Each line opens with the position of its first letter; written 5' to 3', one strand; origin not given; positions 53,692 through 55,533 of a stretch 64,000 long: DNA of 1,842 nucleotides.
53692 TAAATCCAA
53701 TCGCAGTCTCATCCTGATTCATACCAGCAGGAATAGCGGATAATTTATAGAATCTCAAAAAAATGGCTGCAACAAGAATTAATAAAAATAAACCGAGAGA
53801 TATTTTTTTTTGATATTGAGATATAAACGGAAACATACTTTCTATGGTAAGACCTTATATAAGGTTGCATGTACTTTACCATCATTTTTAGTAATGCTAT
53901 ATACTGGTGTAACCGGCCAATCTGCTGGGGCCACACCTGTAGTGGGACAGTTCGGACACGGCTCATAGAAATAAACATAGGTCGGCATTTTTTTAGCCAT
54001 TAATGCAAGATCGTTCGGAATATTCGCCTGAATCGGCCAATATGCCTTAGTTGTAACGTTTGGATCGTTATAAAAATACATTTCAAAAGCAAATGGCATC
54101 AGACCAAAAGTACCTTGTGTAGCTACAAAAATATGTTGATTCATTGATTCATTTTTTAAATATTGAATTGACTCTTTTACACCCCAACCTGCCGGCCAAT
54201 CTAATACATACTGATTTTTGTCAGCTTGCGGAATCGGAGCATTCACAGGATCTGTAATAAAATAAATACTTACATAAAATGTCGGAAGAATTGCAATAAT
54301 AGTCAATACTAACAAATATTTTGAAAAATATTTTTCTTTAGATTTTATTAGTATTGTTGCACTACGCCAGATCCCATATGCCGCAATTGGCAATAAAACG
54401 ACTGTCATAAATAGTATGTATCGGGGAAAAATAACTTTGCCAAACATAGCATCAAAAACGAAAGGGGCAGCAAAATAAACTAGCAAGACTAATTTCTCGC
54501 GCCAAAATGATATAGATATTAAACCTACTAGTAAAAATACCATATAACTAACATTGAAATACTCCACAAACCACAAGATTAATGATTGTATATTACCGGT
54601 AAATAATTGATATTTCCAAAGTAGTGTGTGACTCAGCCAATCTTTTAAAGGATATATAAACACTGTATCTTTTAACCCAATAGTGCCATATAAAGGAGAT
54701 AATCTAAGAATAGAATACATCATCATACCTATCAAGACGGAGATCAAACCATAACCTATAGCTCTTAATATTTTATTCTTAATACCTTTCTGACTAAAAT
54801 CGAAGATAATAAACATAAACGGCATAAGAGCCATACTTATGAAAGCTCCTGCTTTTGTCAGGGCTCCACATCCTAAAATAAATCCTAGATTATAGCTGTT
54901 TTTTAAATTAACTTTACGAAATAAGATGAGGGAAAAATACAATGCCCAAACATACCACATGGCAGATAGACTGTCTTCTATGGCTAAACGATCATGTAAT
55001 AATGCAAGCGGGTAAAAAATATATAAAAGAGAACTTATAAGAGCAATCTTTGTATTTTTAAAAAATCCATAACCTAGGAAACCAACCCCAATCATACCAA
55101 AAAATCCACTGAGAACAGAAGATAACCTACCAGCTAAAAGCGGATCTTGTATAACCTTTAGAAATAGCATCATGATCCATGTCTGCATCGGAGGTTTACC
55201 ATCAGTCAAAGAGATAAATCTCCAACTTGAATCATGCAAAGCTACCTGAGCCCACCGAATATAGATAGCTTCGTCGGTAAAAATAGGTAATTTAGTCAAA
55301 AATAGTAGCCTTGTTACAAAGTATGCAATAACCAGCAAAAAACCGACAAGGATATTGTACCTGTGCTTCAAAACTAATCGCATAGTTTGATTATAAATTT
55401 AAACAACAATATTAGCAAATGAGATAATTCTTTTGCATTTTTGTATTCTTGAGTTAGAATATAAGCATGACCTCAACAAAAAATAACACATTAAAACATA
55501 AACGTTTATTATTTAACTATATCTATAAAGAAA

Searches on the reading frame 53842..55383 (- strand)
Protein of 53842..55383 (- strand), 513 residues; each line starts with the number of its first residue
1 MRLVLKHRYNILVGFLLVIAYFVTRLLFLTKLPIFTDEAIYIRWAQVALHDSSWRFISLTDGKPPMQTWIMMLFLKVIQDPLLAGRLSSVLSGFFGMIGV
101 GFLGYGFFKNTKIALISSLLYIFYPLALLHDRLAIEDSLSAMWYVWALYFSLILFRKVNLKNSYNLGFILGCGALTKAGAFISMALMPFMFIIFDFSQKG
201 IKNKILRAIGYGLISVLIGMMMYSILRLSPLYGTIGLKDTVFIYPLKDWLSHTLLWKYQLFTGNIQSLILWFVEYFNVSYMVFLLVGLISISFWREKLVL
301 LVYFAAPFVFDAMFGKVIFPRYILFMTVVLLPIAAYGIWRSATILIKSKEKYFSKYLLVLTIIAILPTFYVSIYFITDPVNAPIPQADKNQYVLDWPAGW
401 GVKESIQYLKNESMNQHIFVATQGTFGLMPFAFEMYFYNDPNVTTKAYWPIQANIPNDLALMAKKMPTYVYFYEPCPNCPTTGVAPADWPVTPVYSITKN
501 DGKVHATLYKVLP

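Call 6: search_protein_families(library=pfam, proteins=[window:53842-55383:-], max_evalue=0.01)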
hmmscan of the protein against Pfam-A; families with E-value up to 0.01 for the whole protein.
window:53842-55383:- (513 aa): 1 family
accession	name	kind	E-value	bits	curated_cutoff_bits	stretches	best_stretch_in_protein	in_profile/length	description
PF13231.12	PMT_2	-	2.4e-10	41.3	26.1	1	63-216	2-152/160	Dolichyl-phosphate-mannose-protein mannosyltransferase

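Call 72: search_protein_families(library=ncbifam, proteins=[window:53842-55383:-], max_evalue=0.01)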
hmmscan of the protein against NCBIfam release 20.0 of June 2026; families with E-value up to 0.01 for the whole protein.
window:53842-55383:- (513 aa): 0 families
